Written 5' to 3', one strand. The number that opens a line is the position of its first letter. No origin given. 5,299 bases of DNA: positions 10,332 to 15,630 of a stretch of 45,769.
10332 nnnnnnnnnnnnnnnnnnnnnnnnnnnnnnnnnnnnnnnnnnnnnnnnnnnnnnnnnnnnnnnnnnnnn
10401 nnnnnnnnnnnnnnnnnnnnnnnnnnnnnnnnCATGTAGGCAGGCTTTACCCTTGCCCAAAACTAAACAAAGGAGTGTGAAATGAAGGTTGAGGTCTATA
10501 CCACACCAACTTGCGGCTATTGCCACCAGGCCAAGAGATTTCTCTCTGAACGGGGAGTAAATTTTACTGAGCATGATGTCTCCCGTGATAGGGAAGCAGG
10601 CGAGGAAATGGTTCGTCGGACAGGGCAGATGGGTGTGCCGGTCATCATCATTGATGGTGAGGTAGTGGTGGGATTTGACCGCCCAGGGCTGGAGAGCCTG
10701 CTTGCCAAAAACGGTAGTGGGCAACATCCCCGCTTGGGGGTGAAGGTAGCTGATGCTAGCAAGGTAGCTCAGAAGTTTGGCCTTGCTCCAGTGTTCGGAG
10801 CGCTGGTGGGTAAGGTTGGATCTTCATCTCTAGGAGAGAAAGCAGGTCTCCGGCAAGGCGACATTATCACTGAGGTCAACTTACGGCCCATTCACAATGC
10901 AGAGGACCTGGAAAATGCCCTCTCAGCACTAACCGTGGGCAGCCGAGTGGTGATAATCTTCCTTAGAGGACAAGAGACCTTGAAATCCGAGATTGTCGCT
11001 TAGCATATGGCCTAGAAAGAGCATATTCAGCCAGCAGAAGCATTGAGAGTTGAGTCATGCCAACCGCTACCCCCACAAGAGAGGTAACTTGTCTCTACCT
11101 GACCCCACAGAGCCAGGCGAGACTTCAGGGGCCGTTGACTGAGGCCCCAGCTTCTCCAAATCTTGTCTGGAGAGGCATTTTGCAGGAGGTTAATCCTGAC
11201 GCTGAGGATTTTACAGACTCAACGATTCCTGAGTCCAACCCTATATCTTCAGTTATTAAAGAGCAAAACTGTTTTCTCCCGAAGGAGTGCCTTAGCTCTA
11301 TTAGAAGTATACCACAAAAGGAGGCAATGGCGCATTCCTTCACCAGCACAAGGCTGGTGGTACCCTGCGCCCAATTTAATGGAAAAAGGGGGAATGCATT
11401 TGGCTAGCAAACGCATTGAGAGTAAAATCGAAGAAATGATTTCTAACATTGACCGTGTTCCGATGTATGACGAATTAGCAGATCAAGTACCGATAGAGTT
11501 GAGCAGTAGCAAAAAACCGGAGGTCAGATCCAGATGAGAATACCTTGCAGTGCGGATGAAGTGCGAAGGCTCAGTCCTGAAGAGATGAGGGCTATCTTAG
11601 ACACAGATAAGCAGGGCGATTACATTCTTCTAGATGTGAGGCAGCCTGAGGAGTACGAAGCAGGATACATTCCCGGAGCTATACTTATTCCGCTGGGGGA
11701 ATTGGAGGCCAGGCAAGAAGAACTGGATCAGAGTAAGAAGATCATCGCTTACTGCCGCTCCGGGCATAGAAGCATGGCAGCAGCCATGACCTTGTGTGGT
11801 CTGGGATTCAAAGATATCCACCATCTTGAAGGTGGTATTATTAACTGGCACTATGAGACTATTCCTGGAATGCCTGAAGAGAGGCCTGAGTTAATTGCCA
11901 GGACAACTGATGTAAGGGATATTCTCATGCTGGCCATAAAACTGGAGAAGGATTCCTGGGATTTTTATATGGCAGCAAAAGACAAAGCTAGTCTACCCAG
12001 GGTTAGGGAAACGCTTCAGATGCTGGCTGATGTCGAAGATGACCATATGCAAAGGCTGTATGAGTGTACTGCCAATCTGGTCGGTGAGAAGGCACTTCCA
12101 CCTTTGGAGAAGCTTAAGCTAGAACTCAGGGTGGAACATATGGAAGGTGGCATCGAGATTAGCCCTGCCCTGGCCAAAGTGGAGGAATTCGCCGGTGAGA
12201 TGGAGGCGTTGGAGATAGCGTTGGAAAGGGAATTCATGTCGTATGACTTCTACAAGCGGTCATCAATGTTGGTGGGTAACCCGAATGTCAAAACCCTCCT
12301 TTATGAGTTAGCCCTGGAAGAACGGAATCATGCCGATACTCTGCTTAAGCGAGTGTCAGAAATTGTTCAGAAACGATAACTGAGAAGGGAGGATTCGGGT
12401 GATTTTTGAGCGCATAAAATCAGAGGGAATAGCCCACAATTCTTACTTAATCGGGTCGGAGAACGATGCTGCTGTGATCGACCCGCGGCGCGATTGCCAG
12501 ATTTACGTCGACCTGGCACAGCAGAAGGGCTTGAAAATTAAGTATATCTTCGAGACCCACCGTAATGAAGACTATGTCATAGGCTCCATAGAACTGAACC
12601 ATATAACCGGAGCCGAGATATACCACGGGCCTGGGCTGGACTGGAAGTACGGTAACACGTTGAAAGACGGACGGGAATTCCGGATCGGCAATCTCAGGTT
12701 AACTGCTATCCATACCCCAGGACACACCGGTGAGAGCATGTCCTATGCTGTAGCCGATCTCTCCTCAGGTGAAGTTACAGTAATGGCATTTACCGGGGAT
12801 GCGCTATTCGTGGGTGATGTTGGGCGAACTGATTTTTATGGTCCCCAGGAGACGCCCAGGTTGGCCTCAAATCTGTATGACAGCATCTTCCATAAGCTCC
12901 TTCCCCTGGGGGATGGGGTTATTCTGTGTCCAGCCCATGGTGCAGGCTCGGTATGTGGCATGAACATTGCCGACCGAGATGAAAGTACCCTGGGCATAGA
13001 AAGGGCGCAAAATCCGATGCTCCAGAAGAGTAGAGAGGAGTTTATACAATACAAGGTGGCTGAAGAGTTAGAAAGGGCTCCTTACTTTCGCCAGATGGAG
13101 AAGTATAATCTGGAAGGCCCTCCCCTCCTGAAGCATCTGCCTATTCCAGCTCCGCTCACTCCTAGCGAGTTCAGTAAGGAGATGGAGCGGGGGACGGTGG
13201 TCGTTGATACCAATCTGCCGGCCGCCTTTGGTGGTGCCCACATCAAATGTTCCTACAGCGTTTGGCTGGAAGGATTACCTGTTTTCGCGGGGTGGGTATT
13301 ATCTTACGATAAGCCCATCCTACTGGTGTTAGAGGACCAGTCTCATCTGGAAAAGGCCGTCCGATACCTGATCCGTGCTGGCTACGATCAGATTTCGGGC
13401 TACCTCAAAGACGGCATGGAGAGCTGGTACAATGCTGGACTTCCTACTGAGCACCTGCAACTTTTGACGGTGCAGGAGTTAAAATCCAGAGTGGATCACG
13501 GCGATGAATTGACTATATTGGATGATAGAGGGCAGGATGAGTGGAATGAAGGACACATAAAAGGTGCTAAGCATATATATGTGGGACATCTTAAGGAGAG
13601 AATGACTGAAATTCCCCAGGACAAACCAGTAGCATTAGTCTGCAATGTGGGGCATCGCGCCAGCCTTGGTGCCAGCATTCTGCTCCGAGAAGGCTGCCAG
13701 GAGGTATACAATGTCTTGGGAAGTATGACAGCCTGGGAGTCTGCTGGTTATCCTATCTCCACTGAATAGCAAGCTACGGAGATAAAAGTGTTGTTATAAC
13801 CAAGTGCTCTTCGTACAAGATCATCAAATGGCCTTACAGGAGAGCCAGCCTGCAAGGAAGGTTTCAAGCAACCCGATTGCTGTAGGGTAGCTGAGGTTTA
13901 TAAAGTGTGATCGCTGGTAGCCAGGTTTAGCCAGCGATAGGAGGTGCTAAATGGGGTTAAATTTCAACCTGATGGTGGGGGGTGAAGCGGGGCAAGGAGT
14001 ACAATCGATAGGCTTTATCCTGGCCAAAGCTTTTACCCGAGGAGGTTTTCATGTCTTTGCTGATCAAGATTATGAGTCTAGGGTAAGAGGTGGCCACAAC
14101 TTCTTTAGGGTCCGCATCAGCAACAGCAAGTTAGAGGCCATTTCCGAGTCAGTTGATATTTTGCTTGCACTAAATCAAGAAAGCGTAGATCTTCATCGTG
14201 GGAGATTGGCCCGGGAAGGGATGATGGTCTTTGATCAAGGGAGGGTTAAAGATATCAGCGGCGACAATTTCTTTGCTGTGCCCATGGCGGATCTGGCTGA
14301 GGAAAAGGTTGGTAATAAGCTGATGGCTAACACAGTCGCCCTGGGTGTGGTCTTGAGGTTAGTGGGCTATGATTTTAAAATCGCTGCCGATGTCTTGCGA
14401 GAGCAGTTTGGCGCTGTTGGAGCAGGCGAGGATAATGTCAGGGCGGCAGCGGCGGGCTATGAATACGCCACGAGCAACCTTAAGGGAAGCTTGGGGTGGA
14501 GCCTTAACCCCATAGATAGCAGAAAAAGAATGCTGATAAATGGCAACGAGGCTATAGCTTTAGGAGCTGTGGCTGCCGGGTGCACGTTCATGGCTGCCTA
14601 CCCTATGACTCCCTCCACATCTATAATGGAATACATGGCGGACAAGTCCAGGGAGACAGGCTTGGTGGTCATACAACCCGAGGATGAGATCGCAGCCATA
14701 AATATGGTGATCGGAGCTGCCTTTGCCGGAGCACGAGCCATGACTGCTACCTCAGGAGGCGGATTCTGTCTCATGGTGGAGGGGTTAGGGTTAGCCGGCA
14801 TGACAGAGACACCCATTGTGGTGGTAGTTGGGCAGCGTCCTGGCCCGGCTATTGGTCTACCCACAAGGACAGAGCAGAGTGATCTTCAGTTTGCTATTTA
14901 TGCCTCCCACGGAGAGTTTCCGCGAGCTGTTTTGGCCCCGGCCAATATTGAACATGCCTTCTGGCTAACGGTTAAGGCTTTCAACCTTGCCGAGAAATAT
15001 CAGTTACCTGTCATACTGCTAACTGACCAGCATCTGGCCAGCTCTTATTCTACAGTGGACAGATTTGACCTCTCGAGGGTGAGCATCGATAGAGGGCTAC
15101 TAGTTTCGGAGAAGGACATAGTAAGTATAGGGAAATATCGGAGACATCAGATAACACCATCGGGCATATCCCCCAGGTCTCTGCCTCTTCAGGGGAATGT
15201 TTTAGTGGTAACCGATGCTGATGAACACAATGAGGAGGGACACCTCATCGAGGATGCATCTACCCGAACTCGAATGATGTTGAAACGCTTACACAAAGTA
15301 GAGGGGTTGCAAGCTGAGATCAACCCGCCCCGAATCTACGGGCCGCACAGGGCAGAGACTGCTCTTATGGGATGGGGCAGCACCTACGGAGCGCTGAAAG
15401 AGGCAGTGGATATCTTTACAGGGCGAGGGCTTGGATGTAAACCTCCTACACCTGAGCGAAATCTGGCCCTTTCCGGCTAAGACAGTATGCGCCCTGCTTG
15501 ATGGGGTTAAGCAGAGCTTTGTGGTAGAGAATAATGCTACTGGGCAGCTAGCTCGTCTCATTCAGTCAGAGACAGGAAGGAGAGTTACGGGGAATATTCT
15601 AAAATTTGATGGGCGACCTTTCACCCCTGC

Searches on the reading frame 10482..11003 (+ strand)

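Call 25: search_protein_families(library=pfam, proteins=[window:10482-11003:+], max_evalue=0.000001)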
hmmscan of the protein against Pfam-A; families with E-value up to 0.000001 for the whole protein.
window:10482-11003:+ (173 aa): 3 families
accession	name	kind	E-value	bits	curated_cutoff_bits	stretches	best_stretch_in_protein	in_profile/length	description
PF00462.30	Glutaredoxin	-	9.1e-22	77.5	22.9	1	3-62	1-60/60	Glutaredoxin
PF13180.12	PDZ_2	-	6.7e-12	46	27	1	83-171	1-78/80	PDZ domain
PF17820.7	PDZ_6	-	5.2e-08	33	27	1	111-162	4-54/54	PDZ domain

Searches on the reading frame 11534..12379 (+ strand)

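Call 25: search_protein_families(library=pfam, proteins=[window:11534-12379:+], max_evalue=0.000001)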
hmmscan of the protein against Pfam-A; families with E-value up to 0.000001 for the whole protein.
window:11534-12379:+ (281 aa): 3 families
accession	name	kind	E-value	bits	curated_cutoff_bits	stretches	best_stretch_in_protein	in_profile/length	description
PF00581.25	Rhodanese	-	1.2e-21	77.5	22.2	1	15-106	2-100/102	Rhodanese-like domain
PF02915.23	Rubrerythrin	-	6.7e-14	52.9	22.8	1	129-272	1-135/137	Rubrerythrin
PF09537.16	DUF2383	-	8.1e-09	36.1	30.8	0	224-279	4-59/111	Domain of unknown function (DUF2383)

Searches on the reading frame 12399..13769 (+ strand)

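Call 25: search_protein_families(library=pfam, proteins=[window:12399-13769:+], max_evalue=0.000001)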
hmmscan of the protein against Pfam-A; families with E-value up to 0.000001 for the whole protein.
window:12399-13769:+ (456 aa): 2 families
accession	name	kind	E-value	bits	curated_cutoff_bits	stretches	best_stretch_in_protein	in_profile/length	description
PF00581.25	Rhodanese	-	3.1e-24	85.8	22.2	1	357-448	1-101/102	Rhodanese-like domain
PF00753.33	Lactamase_B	-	2.3e-11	44.4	22.7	1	12-180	5-196/196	Metallo-beta-lactamase superfamily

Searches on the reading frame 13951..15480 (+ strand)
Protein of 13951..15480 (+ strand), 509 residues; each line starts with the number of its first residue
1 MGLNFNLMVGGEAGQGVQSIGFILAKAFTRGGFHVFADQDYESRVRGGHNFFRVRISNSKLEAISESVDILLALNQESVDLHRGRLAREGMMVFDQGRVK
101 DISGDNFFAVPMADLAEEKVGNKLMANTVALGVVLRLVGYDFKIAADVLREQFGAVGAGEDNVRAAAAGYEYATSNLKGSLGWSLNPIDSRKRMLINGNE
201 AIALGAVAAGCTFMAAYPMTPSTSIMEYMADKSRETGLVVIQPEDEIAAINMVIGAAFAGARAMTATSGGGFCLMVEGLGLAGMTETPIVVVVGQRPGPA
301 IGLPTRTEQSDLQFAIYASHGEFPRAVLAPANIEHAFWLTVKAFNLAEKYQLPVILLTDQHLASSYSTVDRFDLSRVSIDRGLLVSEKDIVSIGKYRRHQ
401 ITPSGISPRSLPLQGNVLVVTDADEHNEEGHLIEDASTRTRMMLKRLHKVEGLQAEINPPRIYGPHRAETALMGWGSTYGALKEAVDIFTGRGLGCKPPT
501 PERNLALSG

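Call 25: search_protein_families(library=pfam, proteins=[window:13951-15480:+], max_evalue=0.000001)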
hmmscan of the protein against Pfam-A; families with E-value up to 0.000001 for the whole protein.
window:13951-15480:+ (509 aa): 2 families
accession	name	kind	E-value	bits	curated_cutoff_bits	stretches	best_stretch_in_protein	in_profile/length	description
PF01855.24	POR_N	-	2.3e-62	211.2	27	1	205-443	2-229/231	Pyruvate flavodoxin/ferredoxin oxidoreductase, thiamine diP-bdg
PF01558.24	POR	-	3.3e-34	119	27.4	1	13-171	1-173/173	Pyruvate ferredoxin/flavodoxin oxidoreductase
